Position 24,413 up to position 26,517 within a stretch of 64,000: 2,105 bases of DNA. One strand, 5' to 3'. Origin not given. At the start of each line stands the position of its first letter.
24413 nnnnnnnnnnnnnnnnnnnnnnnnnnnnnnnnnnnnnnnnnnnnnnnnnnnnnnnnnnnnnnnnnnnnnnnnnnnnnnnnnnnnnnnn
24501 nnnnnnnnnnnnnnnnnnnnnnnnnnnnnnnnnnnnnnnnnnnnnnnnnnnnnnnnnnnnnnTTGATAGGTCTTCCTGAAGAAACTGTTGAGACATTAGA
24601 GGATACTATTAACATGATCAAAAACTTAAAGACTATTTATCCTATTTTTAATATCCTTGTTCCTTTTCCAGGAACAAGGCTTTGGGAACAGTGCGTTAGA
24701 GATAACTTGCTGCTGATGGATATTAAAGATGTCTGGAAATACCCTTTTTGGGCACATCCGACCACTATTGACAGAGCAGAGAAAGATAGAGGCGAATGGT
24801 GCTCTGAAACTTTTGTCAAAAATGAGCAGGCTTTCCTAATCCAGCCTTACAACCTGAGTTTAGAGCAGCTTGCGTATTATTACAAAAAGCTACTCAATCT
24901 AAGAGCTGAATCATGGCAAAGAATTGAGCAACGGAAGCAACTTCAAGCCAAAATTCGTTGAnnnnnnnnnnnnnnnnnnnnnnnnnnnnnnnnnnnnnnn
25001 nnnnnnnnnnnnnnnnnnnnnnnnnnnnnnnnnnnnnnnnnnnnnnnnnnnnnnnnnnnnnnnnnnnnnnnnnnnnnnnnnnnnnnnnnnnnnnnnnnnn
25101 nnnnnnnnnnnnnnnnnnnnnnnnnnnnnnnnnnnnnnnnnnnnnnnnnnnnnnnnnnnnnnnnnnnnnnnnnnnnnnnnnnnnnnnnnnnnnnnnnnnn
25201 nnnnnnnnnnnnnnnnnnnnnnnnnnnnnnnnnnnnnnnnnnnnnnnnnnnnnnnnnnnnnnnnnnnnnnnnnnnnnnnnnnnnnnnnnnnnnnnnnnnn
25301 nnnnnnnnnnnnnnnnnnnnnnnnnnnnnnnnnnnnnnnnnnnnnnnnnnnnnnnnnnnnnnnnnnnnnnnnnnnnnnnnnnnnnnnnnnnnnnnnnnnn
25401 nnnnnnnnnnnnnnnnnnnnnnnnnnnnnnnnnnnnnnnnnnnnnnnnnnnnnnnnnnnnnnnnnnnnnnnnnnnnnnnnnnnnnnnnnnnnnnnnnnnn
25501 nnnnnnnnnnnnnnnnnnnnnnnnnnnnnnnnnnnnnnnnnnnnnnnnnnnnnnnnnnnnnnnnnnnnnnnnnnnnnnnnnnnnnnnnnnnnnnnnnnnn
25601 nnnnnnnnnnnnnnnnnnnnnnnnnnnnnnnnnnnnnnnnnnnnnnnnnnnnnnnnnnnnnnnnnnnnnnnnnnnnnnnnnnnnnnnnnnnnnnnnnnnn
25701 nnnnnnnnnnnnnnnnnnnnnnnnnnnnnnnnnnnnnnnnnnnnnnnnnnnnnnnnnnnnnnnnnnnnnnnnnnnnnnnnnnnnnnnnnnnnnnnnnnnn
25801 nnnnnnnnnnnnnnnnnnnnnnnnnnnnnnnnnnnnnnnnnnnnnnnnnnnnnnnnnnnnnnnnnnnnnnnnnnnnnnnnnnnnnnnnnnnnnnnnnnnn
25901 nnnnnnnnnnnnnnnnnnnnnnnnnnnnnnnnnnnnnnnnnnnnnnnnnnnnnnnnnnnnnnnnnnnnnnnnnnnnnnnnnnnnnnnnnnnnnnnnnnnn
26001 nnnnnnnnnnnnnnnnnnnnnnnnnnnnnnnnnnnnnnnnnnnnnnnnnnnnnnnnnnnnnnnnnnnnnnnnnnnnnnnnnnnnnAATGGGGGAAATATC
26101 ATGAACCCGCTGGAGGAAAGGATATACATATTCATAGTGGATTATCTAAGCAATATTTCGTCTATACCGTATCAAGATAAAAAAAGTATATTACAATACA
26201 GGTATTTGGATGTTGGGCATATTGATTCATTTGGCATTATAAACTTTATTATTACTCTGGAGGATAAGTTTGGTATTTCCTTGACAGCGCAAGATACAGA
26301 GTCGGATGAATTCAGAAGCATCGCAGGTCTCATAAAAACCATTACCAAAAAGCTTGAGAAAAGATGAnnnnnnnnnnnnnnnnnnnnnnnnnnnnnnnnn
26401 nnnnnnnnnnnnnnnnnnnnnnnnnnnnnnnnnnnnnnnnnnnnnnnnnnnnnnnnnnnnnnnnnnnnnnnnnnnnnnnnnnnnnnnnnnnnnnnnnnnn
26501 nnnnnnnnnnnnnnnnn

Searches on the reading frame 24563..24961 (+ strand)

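Call 4: search_protein_families(library=pfam, proteins=[window:24563-24961:+], max_evalue=0.01)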
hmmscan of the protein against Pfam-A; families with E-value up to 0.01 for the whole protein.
window:24563-24961:+ (132 aa): 0 families

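Call 11: search_protein_families(library=ncbifam, proteins=[window:24563-24961:+], max_evalue=0.01)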
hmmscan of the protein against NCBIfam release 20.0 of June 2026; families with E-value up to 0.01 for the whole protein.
window:24563-24961:+ (132 aa): 2 families
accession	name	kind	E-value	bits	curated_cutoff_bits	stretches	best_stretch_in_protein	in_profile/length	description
TIGR03471.1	HpnJ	equivalog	6.7e-06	25.3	577.6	1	2-53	345-396/472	hopanoid biosynthesis associated radical SAM protein HpnJ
TIGR04072.2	rSAM_ladder_B12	equivalog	0.0016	17.2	360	1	1-73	328-399/443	lipid biosynthesis B12-binding/radical SAM protein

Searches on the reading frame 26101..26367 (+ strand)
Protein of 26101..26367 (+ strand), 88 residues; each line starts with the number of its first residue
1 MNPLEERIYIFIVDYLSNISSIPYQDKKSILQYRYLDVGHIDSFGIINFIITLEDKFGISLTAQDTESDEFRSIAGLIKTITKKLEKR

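Call 4: search_protein_families(library=pfam, proteins=[window:26101-26367:+], max_evalue=0.01)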
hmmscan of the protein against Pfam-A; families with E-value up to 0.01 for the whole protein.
window:26101-26367:+ (88 aa): 1 family
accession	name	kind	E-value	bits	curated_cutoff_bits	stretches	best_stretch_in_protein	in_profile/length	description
PF00550.31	PP-binding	-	0.0046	17.6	20.8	1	37-79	26-65/67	Phosphopantetheine attachment site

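Call 11: search_protein_families(library=ncbifam, proteins=[window:26101-26367:+], max_evalue=0.01)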
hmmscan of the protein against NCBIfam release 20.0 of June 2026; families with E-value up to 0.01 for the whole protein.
window:26101-26367:+ (88 aa): 11 families
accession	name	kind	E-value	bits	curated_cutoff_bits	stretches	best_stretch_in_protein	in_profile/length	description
NF003464.0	PRK05087.1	equivalog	8.8e-06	25.7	68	1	26-83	18-76/78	D-alanine--poly(phosphoribitol) ligase subunit DltC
NF058660.1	cispen_ACP_AmcB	equivalog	2.5e-05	24.3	80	1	39-84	33-78/80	cispentacin biosynthesis acyl carrier protein AmcB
NF009104.0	PRK12449.1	equivalog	2.5e-05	24.1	70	1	40-85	36-79/80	acyl carrier protein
NF002150.0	PRK00982.1-4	subfamily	0.00034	20.8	66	1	41-84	37-78/80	acyl carrier protein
NF052616.1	ACP_for_OlsHI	equivalog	0.00043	20.6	130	1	36-84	31-80/83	ornithine lipid biosynthesis acyl carrier protein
NF006031.0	PRK08172.1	equivalog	0.00053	20.6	76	1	34-88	29-81/82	acyl carrier protein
NF005480.0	PRK07081.1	equivalog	0.00058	19.8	72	1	42-83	34-75/83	acyl carrier protein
NF002148.0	PRK00982.1-2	subfamily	0.00069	19.4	71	1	41-84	36-77/79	acyl carrier protein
NF002147.0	PRK00982.1-1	equivalog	0.0039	17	84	1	32-84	30-80/83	acyl carrier protein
TIGR00517.1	acyl_carrier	equivalog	0.0048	16.7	70.45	1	40-83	34-75/77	acyl carrier protein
TIGR01688.1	dltC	equivalog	0.0054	16.8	52.35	1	35-75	25-65/73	D-alanine--poly(phosphoribitol) ligase subunit 2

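Call 26: search_solved_structures(query=A1, max_evalue=1, show_alignments=2)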
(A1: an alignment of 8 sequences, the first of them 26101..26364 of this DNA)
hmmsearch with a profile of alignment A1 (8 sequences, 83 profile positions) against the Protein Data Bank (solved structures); distinct sequences matched with E-value up to 1: 132 (the best 60 are shown).
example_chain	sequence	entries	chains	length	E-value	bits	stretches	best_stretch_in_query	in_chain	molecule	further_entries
2my5_A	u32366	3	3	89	2.1e-08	37.4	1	27-74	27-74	Peptidyl carrier protein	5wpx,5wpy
6lvt_A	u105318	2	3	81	7.3e-08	35.7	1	3-80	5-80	Acyl carrier protein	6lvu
2ehs_A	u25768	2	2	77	1.1e-07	35.1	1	8-80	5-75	Acyl carrier protein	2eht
6bug_A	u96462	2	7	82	1.4e-07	34.8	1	19-75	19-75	D-alanyl carrier protein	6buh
8jf2_F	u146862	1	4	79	1.4e-07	34.8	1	19-76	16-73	D-alanyl carrier protein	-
1dv5_A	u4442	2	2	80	2.7e-07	33.9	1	5-66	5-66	APO-D-ALANYL CARRIER PROTEIN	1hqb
7e42_A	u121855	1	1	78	2.7e-07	33.8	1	4-80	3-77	Acyl carrier protein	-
2my6_A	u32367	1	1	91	2.8e-07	33.8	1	27-74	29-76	Peptidyl carrier protein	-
6cxt_A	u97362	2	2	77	8.8e-07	32.2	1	3-78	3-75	Alpha/beta hydrolase fold protein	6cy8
2fq0_A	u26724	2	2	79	2.5e-06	30.7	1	7-62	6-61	acyl carrier protein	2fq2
3gzl_A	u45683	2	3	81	2.6e-06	30.7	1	7-62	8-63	Acyl carrier protein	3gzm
2n50_A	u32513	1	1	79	2.9e-06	30.5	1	3-62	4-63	Acyl carrier protein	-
1x3o_A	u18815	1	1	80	3.2e-06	30.4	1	2-80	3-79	acyl carrier protein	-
8jfn_B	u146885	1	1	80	4.8e-06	29.9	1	6-78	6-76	Acyl carrier protein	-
2x2b_A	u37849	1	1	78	5e-06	29.8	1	8-62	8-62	ACYL CARRIER PROTEIN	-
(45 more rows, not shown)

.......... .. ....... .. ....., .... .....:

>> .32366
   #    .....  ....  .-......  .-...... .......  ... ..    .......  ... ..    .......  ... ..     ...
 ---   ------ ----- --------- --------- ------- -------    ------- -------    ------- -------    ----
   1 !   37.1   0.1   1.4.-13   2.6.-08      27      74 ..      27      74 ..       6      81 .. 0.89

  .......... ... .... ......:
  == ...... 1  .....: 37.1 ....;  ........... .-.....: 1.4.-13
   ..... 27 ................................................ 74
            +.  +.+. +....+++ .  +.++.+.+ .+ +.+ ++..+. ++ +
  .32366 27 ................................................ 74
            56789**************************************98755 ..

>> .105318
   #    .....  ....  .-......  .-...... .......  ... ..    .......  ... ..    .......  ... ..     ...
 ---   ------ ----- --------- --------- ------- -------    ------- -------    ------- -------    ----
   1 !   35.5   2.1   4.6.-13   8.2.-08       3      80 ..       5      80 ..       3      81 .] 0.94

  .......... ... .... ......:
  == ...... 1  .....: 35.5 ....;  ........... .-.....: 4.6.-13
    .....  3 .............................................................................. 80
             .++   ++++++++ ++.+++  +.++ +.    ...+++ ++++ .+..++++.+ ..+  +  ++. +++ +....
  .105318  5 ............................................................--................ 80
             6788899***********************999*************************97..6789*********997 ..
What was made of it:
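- On Acyl/peptidyl carrier protein (PP-binding): The profile against PDB gives E=2e-8 (call 26).
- Checked: A profile of 8 orthologues hits solved PCP, ACP and DltC chains at E=2e-8 to 1e-5 (call 26).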

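Call 67: find_homologous_proteins(query=window:26101-26364:+, max_evalue=0.001)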
Query window:26101-26364:+ (88 aa): 13 proteins with E <= 0.001 among 13 candidates.
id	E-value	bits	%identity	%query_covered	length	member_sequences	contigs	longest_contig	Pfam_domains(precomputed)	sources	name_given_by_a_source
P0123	3.5e-49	182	100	100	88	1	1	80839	-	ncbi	ncbi:MAG: hypothetical protein AB1629_02430 [Candidatus Omnitrophota bacterium]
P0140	3.8e-39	150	82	100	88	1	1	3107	-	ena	-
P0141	2.3e-38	147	78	100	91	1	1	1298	-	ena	-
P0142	2.2e-36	141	78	100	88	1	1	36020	-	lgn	-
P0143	2.5e-35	138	75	99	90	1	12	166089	-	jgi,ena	-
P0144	1.4e-33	132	82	88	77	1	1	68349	-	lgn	-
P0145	1.1e-32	129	76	90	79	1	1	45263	-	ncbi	ncbi:MAG: hypothetical protein ABH869_01530 [Candidatus Omnitrophota bacterium]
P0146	1.4e-32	129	71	99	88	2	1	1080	-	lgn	-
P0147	5.6e-32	127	72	100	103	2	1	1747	-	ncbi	-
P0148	2.6e-28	115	61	97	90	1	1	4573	-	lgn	-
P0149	3.3e-22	96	55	95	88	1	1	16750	-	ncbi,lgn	ncbi:MAG: acyl carrier protein [Campylobacterales bacterium]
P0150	8.4e-22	95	52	93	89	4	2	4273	-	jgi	jgi:acyl carrier protein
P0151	1.2e-13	69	44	90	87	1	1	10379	-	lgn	-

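Call 72: predict_structure(alignment_id=A4)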
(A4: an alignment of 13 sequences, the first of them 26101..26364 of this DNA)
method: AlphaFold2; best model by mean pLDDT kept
length: 88 residues; sequences in the alignment: 13
mean_pLDDT: 94.4   pTM: 0.84
mean pLDDT of the five models: 94.4, 94.4, 94.3, 93.7, 91.7
residues with pLDDT >= 90: 82; 70-90: 5; 50-70: 1; < 50: 0
segments of 3 or more residues with pLDDT < 50: none
pLDDT, mean of each block of 10 residues (from residue 1): 95 96 95 94 91 97 94 97 91
secondary structure, 60 per line:
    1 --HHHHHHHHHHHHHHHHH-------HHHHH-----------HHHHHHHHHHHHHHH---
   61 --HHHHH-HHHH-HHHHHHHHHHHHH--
elements in order: H3-19 H27-31 H43-57 H63-67 H69-72 H74-86
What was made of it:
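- On Acyl/peptidyl carrier protein (PP-binding): Helix II runs from residue 43 to 57 in the model (call 72). The AlphaFold model has pLDDT 94.4 (call 72).
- Checked: An AlphaFold model has pLDDT 94.4, and helix II starts at Ser43 (call 72).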

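Call 75: fold_search(model_id=the predicted structure, library=pdb)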
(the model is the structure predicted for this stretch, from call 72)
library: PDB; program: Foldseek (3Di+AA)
matches with E <= 10: 146; with E <= 0.001: 0
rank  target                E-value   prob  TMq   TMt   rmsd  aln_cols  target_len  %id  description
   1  2n5h_MODEL_1_A        2.3e-03  1.00  0.73  0.71   3.3        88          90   16  PltL-holo (released 2015-09-16)
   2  1dv5_MODEL_1_A        3.1e-03  1.00  0.66  0.71   3.4        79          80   20  TERTIARY STRUCTURE OF APO-D-ALANYL CARRIER PROTEIN (released 2001-08-01)
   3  7r49_E                5.1e-03  1.00  0.73  0.77   2.8        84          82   15  Crystal structure of the L. plantarum acyl carrier protein synthase (AcpS)in complex with D-alanyl carrier protein (Dl (released 2022-08-03)
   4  6bug_A                5.8e-03  1.00  0.67  0.74   2.9        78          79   17  Crystal structure of a membrane protein, crystal form I (released 2018-10-10)
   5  9a4c_A                9.6e-03  1.00  0.63  0.69   3.1        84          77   21  Integrative model of ACP-HEPS2 by crosslinking MS and deep learning (released 2024-09-18)
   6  3gzl                  1.3e-02  1.00  0.64  0.68   3.0        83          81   20  Crystal Structure of holo PfACP Disulfide-Linked Dimer (released 2009-04-21)
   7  8i32_B                1.5e-02  1.00  0.70  0.79   2.4        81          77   15  D-alanyl carrier protein mutant-S36A (released 2024-03-13)
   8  4bpg_B                1.5e-02  1.00  0.66  0.72   3.7        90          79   19  Crystal structure of Bacillus subtilis DltC (released 2014-06-11)
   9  5gxv                  1.7e-02  1.00  0.74  0.16   3.2        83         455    8  Crystal structure of PigG (released 2017-07-19)
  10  7r49_H                1.7e-02  1.00  0.66  0.73   2.8        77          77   17  Crystal structure of the L. plantarum acyl carrier protein synthase (AcpS)in complex with D-alanyl carrier protein (Dl (released 2022-08-03)
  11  6sm6_A                1.8e-02  1.00  0.69  0.76   3.1        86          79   17  AntF (holo): type II PKS acyl-carrier protein (released 2020-05-27)
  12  1l0i                  1.9e-02  1.00  0.65  0.72   3.0        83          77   16  Crystal structure of butyryl-ACP I62M mutant (released 2003-02-11)
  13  4bph                  2.0e-02  1.00  0.71  0.73   2.9        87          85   14  High resolution crystal structure of Bacillus subtilis DltC (released 2014-06-11)
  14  4bpg_A                2.0e-02  1.00  0.69  0.74   3.1        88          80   16  Crystal structure of Bacillus subtilis DltC (released 2014-06-11)
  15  7zmb_O                2.0e-02  1.00  0.63  0.67   3.7        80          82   19  CryoEM structure of mitochondrial complex I from Chaetomium thermophilum (state 2) (released 2022-11-30)
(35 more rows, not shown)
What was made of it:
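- On Acyl/peptidyl carrier protein (PP-binding): The top Foldseek PDB matches are PltL, DltC and ACPs, with TM 0.6-0.74 (call 75).
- Checked: The top 50 Foldseek PDB matches listed are essentially all carrier proteins or complexes that contain one, with TM 0.51-0.74 (call 75).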
